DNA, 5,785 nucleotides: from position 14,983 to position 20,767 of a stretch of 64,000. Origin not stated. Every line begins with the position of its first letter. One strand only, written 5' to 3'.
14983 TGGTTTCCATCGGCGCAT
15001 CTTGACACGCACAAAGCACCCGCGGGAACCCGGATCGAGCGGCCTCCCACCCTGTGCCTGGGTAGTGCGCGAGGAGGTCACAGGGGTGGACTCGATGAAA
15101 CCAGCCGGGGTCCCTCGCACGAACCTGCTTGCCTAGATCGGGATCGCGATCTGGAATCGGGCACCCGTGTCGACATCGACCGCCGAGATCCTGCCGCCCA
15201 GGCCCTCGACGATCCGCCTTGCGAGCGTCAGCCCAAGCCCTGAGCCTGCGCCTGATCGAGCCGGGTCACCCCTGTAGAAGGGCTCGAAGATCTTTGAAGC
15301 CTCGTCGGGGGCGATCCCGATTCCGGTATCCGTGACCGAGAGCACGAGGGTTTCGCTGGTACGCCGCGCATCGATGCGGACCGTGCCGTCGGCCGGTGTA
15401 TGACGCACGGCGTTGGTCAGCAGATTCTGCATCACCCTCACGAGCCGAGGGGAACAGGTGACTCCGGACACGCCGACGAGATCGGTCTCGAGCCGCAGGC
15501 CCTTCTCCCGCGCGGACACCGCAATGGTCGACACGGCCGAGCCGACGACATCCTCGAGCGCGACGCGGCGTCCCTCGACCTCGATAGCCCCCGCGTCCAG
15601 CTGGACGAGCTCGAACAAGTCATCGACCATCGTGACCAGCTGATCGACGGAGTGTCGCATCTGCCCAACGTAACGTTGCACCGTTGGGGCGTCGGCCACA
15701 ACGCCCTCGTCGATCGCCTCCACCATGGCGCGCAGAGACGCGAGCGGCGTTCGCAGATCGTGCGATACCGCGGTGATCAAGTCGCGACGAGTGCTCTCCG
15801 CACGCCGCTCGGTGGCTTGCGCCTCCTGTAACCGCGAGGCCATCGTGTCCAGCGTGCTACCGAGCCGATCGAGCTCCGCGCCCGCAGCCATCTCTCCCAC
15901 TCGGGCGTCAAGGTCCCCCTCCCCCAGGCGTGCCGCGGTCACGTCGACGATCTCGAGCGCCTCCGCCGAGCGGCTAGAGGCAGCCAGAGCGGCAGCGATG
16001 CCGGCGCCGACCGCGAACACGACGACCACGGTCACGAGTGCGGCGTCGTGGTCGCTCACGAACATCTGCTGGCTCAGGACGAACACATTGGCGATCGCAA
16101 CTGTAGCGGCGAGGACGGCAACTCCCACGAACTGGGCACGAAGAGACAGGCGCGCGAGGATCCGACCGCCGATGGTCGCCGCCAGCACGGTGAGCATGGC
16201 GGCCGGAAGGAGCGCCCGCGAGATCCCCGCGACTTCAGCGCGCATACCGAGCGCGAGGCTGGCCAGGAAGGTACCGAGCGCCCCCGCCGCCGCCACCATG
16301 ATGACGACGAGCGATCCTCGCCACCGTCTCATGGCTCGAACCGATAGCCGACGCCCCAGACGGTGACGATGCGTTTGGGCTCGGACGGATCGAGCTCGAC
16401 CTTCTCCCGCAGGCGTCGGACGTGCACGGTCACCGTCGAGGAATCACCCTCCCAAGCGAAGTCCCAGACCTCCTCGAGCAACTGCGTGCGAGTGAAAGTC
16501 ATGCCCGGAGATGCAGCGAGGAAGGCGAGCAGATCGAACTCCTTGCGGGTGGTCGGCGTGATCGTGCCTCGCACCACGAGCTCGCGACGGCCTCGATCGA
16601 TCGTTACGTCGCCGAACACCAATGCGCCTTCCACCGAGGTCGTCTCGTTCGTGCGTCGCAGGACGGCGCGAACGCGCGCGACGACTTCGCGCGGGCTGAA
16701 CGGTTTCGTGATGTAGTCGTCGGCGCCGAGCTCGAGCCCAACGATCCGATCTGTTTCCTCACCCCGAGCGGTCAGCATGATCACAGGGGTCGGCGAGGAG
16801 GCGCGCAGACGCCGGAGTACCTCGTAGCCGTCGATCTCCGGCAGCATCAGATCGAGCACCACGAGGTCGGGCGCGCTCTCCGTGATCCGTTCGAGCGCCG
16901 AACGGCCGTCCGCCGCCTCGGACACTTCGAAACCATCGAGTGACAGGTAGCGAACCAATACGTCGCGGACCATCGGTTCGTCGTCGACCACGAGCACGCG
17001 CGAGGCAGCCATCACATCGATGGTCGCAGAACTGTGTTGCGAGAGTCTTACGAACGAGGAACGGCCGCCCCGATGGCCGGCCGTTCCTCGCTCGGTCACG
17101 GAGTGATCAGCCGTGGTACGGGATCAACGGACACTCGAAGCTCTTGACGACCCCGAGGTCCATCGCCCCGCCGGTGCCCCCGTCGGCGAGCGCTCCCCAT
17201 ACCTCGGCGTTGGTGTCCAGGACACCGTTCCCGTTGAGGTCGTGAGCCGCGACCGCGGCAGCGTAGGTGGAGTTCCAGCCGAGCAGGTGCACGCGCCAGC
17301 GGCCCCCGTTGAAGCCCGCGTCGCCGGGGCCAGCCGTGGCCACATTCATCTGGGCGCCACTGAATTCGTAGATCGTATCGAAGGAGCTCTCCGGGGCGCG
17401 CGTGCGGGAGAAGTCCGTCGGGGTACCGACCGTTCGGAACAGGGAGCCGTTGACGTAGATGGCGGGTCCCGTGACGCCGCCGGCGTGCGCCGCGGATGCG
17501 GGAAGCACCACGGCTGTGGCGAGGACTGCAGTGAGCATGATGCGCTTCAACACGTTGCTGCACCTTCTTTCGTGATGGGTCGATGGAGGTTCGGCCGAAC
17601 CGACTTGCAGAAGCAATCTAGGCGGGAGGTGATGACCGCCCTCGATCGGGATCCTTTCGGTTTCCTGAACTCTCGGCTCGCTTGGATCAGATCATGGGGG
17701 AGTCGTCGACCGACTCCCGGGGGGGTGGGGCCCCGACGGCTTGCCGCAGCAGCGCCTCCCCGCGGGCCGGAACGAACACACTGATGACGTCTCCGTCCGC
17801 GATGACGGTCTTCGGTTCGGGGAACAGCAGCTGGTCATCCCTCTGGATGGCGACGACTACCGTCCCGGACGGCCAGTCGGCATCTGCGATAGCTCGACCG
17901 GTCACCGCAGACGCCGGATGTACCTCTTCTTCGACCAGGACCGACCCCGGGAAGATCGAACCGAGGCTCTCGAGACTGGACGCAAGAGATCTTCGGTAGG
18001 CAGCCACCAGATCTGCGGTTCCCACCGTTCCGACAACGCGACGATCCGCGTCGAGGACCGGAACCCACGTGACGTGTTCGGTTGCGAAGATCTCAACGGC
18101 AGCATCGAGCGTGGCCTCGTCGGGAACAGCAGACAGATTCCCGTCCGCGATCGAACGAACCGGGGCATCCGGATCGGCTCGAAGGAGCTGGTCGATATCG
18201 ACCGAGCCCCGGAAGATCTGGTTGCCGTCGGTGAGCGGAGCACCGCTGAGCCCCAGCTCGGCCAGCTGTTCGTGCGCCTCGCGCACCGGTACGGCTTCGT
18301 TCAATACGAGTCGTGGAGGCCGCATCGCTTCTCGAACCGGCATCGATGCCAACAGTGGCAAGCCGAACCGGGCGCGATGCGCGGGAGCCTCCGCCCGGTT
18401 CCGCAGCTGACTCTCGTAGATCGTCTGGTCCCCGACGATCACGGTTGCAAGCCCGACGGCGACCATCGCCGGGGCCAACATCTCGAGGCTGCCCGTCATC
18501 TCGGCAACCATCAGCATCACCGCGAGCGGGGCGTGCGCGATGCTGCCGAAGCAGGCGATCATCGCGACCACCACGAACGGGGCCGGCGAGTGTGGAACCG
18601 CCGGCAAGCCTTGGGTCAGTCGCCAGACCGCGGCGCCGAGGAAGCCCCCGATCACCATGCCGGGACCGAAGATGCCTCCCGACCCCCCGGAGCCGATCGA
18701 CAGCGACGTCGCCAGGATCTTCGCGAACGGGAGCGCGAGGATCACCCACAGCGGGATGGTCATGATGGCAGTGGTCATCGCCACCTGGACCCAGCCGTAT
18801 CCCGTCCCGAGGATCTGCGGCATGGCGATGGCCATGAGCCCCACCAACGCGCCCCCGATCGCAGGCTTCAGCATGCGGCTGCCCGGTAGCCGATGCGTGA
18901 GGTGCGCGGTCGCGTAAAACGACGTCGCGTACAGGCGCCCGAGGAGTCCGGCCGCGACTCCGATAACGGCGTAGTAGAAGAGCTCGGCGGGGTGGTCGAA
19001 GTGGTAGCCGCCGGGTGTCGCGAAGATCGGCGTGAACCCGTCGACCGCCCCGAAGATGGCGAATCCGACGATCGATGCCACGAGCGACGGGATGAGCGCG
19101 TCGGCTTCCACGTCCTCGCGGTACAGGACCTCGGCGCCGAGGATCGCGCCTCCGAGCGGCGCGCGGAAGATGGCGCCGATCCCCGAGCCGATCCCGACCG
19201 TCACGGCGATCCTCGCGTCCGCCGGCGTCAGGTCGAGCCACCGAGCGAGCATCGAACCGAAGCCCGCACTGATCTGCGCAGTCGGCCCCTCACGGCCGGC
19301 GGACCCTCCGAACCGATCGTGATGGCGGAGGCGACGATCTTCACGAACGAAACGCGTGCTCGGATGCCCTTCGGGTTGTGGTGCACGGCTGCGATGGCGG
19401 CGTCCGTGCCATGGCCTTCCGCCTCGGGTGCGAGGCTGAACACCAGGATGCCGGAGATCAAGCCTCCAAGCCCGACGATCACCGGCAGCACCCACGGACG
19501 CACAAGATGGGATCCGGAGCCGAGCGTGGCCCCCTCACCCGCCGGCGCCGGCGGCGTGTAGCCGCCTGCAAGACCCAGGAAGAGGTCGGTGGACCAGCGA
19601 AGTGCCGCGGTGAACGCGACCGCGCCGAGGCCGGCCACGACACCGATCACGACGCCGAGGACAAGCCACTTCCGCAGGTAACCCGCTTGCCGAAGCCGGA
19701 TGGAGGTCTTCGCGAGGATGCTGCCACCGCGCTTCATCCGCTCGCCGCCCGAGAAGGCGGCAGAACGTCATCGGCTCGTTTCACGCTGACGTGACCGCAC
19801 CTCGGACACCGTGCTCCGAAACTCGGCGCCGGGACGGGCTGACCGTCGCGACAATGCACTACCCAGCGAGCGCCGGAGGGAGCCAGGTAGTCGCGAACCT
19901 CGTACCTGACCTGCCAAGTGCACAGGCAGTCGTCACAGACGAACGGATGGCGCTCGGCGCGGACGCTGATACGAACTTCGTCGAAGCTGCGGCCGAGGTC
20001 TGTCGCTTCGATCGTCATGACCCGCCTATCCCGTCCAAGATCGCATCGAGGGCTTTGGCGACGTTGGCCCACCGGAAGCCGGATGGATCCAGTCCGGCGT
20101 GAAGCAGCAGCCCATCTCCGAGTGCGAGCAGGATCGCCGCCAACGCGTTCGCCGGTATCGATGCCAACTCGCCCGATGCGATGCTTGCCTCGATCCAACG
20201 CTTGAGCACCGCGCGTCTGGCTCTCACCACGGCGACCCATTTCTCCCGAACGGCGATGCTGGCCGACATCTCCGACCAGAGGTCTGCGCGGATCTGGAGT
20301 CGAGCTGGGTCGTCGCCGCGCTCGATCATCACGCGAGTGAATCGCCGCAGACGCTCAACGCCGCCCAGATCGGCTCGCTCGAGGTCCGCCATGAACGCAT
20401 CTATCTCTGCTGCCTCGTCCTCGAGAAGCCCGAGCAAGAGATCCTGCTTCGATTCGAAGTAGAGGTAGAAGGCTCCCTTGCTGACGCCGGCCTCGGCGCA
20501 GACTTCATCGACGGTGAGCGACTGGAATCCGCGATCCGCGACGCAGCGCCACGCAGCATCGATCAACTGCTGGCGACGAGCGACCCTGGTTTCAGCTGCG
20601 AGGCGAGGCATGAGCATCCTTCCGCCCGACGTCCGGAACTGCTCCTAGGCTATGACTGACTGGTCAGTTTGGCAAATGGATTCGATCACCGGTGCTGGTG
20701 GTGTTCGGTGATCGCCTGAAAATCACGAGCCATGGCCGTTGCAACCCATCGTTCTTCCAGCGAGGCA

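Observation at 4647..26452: Five co-oriented copies of a rigid ~92-nt intergenic module: palindrome plus two CCCACAG repeats at invariant spacing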

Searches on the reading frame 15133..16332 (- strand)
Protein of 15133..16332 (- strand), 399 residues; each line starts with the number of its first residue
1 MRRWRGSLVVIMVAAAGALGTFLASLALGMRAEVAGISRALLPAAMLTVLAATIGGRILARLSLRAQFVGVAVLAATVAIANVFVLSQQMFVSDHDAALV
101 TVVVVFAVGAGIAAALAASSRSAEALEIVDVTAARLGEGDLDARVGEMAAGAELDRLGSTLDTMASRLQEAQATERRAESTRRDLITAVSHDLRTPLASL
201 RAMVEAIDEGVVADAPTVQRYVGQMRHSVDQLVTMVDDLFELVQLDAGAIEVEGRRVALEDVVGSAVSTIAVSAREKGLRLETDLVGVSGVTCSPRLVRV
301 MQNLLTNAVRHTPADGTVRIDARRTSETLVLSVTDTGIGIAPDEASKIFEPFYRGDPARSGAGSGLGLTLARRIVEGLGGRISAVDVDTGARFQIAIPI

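Call 21: search_protein_families(library=pfam, proteins=[window:15133-16332:-], max_evalue=0.01)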
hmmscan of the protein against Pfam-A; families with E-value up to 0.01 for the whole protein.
window:15133-16332:- (399 aa): 4 families
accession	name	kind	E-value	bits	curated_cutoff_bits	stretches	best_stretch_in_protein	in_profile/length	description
PF02518.31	HATPase_c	-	4e-27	95.3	26.4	1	295-398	4-108/111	Histidine kinase-, DNA gyrase B-, and HSP90-like ATPase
PF00512.31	HisKA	-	6.6e-15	55.4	26.9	1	182-248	2-66/66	His Kinase A (phospho-acceptor) domain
PF00672.30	HAMP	-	8.4e-07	29.7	25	1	132-170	16-53/53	HAMP domain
PF13581.12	HATPase_c_2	-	1.4e-06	28.8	27.4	1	304-377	39-111/127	Histidine kinase-like ATPase domain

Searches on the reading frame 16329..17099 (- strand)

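Call 21: search_protein_families(library=pfam, proteins=[window:16329-17099:-], max_evalue=0.01)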
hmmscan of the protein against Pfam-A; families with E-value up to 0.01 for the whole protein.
window:16329-17099:- (256 aa): 2 families
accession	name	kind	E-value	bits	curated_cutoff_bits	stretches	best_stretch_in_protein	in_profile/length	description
PF00072.30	Response_reg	-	1.4e-33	115.8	30.2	1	35-144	1-111/111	Response regulator receiver domain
PF00486.34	Trans_reg_C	-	1.1e-26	93.2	26.2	1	183-254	6-77/77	Transcriptional regulatory protein, C terminal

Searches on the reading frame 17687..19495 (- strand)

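Call 21: search_protein_families(library=pfam, proteins=[window:17687-19495:-], max_evalue=0.01)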
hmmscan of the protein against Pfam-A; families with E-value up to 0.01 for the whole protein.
window:17687-19495:- (602 aa): 3 families
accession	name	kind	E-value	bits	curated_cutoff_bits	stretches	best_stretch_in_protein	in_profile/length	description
PF00654.25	Voltage_CLC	-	4.3e-71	240.3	24.8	1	62-354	53-345/346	Voltage gated chloride channel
PF00571.33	CBS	-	1e-11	45.4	24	2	447-500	2-55/57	CBS domain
PF02080.26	TrkA_C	-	1.6e-10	41.2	27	1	520-584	1-67/71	TrkA-C domain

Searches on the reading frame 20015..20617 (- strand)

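Call 21: search_protein_families(library=pfam, proteins=[window:20015-20617:-], max_evalue=0.01)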
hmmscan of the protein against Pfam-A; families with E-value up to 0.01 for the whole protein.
window:20015-20617:- (200 aa): 4 families
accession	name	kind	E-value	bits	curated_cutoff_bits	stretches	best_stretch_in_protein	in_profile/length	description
PF00440.29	TetR_N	-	4.9e-17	61.9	24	1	18-62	1-45/47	Bacterial regulatory proteins, tetR family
PF13977.11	TetR_C_6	-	2.7e-06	28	27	1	88-197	3-113/115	BetI-type transcriptional repressor, C-terminal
PF16925.10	TetR_C_13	-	0.00062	20.6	27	1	122-177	40-96/109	Tetracyclin repressor-like, C-terminal domain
PF16859.10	TetR_C_11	-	0.0015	19.3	32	1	89-165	10-88/113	Tetracyclin repressor-like, C-terminal domain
